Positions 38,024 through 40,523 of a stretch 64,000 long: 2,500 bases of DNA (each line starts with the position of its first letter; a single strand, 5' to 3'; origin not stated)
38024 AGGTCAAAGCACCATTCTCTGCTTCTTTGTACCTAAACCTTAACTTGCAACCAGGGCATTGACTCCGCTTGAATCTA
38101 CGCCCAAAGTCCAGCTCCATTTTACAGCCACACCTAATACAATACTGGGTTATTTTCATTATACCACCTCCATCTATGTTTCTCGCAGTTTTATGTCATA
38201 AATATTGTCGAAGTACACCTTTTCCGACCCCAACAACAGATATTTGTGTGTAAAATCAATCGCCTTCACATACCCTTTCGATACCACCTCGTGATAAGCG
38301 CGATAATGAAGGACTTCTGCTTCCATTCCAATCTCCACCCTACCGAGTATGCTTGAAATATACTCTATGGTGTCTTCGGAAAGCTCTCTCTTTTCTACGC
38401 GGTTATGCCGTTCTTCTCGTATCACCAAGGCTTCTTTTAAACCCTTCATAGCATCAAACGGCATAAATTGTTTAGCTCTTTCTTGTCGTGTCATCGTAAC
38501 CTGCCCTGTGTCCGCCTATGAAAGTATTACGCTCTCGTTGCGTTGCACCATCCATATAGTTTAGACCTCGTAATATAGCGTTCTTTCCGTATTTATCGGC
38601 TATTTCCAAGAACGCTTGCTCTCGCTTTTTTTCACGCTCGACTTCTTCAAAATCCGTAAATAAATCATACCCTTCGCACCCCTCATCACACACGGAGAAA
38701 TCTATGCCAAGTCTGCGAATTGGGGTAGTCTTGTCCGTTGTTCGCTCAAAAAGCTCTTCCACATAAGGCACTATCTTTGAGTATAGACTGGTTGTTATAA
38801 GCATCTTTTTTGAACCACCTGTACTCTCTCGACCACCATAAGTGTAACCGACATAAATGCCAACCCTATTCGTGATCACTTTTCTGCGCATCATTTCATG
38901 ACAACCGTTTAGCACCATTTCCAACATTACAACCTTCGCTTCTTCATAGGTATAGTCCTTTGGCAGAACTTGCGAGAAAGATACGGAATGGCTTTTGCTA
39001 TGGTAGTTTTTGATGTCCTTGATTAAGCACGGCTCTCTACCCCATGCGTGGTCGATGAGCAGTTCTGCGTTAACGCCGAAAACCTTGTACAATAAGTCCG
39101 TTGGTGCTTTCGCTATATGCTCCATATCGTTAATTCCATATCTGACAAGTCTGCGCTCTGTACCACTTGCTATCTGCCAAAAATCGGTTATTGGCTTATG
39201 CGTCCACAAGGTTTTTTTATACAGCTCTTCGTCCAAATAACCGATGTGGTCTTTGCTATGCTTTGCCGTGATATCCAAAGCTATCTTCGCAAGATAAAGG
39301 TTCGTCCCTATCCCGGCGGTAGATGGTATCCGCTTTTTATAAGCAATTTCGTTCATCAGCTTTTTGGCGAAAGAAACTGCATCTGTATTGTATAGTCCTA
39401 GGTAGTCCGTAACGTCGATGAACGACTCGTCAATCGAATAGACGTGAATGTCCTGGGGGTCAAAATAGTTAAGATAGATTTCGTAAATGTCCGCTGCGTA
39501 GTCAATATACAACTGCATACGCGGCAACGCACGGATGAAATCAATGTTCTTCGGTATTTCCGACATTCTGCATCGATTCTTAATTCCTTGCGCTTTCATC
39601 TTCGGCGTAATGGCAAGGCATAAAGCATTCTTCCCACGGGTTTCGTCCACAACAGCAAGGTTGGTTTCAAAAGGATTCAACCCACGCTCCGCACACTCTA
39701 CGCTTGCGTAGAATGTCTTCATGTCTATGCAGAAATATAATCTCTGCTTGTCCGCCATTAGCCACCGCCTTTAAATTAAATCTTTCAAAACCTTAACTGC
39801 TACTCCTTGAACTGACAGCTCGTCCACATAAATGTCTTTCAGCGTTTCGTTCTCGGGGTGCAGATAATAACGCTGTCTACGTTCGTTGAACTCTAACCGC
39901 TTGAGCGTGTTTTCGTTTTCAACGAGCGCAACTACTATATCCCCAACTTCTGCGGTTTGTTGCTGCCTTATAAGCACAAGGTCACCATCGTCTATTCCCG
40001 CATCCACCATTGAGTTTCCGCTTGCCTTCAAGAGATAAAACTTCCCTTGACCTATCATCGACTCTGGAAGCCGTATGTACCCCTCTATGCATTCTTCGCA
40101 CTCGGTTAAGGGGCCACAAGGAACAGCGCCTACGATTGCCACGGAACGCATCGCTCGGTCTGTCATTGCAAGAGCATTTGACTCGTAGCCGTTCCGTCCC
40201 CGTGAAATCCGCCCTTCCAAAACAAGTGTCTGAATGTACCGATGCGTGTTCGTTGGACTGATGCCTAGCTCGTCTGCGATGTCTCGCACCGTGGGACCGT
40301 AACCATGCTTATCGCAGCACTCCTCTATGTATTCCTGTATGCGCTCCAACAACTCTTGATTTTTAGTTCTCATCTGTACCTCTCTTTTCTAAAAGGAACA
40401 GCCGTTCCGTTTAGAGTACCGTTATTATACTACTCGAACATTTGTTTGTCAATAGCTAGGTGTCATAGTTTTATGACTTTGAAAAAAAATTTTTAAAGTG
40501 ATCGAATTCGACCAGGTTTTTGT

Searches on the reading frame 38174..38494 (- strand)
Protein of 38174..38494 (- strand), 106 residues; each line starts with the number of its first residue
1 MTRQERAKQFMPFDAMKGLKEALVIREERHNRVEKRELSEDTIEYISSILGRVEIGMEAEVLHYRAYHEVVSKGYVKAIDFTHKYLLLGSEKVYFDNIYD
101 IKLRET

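Call 21: search_protein_families(library=pfam, proteins=[window:38174-38494:-], max_evalue=0.001)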
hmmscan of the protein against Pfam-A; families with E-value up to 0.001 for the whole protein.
window:38174-38494:- (106 aa): 1 family
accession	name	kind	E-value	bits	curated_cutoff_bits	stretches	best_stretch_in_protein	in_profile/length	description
PF08863.15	YolD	-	2e-06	28.2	27.5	1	25-102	11-94/94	YolD-like protein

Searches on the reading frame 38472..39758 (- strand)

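Call 20: search_protein_families(library=pfam, proteins=[window:38472-39758:-], max_evalue=0.001)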
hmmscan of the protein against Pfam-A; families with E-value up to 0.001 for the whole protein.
window:38472-39758:- (428 aa): 2 families
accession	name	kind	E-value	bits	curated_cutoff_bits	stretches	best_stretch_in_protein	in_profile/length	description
PF00817.25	IMS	-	2.9e-24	86.1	23.2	1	11-161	1-147/148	impB/mucB/samB family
PF11799.13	IMS_C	-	1.5e-08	35.4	20.7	1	257-355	2-97/109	impB/mucB/samB family C-terminal domain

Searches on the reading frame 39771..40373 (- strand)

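Call 20: search_protein_families(library=pfam, proteins=[window:39771-40373:-], max_evalue=0.001)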
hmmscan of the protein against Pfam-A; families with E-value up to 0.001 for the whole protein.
window:39771-40373:- (200 aa): 6 families
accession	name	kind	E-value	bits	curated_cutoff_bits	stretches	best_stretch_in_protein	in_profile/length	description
PF00717.28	Peptidase_S24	-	2.7e-24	85.5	23.3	1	80-193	2-116/116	Peptidase S24-like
PF09339.16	HTH_IclR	-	3.8e-06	27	22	1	27-54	19-46/52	IclR helix-turn-helix domain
PF13412.12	HTH_24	-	5.8e-06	26.2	21.9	1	28-56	19-47/48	Winged helix-turn-helix DNA-binding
PF01726.22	LexA_DNA_bind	-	6.1e-06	26.4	23.7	1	11-56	10-56/65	LexA DNA binding domain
PF04539.22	Sigma70_r3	-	0.00072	20.1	25.3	0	7-44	1-38/78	Sigma-70 region 3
PF12802.13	MarR_2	-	0.00081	20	27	0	23-61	17-55/61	MarR family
